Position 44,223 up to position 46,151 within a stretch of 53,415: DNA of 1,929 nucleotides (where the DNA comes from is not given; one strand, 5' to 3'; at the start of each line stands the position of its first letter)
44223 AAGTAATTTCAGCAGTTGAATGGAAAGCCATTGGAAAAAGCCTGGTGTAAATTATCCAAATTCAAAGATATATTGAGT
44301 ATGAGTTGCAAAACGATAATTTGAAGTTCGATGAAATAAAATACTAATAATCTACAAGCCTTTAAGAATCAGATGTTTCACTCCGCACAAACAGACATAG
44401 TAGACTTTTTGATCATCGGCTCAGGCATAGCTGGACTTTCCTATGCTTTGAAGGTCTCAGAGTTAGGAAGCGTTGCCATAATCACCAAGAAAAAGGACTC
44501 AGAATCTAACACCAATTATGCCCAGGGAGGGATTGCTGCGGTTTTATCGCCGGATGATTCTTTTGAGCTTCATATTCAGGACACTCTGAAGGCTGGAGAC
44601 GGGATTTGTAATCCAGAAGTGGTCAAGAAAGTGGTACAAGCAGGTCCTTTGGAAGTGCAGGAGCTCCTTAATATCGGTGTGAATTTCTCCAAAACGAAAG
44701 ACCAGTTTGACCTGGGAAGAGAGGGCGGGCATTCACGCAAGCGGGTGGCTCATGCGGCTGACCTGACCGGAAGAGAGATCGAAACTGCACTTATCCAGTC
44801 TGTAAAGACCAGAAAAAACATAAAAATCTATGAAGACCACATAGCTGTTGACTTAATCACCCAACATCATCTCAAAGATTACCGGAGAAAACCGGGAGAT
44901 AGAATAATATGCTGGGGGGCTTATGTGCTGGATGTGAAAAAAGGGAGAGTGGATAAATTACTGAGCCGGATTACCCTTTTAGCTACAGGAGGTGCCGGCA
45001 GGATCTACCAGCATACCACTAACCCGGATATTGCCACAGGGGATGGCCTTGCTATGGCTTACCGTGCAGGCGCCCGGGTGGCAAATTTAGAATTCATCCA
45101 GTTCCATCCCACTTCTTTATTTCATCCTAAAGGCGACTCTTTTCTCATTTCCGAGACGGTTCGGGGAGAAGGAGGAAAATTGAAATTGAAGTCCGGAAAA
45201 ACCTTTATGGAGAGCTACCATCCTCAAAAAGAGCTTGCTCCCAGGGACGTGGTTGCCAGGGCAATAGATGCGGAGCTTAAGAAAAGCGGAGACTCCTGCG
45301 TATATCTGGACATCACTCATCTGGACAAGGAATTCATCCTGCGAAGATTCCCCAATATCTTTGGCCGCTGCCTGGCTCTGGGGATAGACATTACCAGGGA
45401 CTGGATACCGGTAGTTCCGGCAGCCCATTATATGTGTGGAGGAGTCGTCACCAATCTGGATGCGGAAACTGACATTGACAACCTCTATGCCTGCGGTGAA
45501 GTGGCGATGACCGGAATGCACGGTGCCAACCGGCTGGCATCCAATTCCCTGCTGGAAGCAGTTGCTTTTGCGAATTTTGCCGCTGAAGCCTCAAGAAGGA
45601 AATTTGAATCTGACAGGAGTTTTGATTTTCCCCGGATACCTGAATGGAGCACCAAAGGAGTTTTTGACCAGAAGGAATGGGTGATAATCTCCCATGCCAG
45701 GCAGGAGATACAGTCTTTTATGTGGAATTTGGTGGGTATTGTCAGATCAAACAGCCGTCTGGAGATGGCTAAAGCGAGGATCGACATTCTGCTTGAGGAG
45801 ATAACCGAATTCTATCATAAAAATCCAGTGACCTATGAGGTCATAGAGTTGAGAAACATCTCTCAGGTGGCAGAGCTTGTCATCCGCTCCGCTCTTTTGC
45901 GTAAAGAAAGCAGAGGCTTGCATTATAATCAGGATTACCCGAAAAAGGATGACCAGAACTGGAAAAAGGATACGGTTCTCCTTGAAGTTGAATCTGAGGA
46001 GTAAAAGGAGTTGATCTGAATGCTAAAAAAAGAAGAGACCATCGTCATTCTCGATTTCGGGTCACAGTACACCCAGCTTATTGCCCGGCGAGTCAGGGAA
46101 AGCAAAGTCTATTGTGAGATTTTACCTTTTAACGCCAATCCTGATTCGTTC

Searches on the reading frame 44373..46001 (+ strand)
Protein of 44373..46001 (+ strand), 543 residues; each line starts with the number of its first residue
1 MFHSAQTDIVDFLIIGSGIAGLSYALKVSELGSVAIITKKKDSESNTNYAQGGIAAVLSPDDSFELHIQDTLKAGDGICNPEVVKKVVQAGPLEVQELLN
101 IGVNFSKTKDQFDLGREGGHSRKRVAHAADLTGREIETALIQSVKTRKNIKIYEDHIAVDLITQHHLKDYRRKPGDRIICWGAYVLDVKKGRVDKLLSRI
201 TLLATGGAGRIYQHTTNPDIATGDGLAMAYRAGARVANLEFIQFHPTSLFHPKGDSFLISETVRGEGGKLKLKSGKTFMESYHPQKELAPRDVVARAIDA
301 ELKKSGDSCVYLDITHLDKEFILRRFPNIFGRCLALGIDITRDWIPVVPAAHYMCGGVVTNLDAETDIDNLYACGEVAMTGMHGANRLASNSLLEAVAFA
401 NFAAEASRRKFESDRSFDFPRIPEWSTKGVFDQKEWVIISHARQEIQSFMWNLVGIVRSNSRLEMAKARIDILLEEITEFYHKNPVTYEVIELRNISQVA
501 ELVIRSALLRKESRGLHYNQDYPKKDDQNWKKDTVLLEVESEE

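Call 4: search_protein_families(library=pfam, proteins=[window:44373-46001:+], max_evalue=1)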
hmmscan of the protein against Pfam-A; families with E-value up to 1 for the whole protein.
window:44373-46001:+ (543 aa): 7 families
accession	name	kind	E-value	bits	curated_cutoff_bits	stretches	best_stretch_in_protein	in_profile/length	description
PF00890.30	FAD_binding_2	-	2.2e-96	324.1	20.4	1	11-393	1-414/414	FAD binding domain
PF02910.25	Succ_DH_flav_C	-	1.1e-20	74.3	20.8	1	443-537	1-101/130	Fumarate reductase flavoprotein C-term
PF01266.30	DAO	-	0.00011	22.3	27.9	1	11-60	1-54/353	FAD dependent oxidoreductase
PF07992.20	Pyr_redox_2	-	0.00012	22.1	26.1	2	11-43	2-31/291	Pyridine nucleotide-disulphide oxidoreductase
PF03486.20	HI0933_like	-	0.04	13.8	50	0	11-42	2-34/244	HI0933-like protein Rossmann domain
PF01134.28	GIDA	-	0.088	12.3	22.1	1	12-211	2-156/391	Glucose inhibited division protein A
PF13738.12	Pyr_redox_3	-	0.19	11.4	30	1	13-51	1-41/305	Pyridine nucleotide-disulphide oxidoreductase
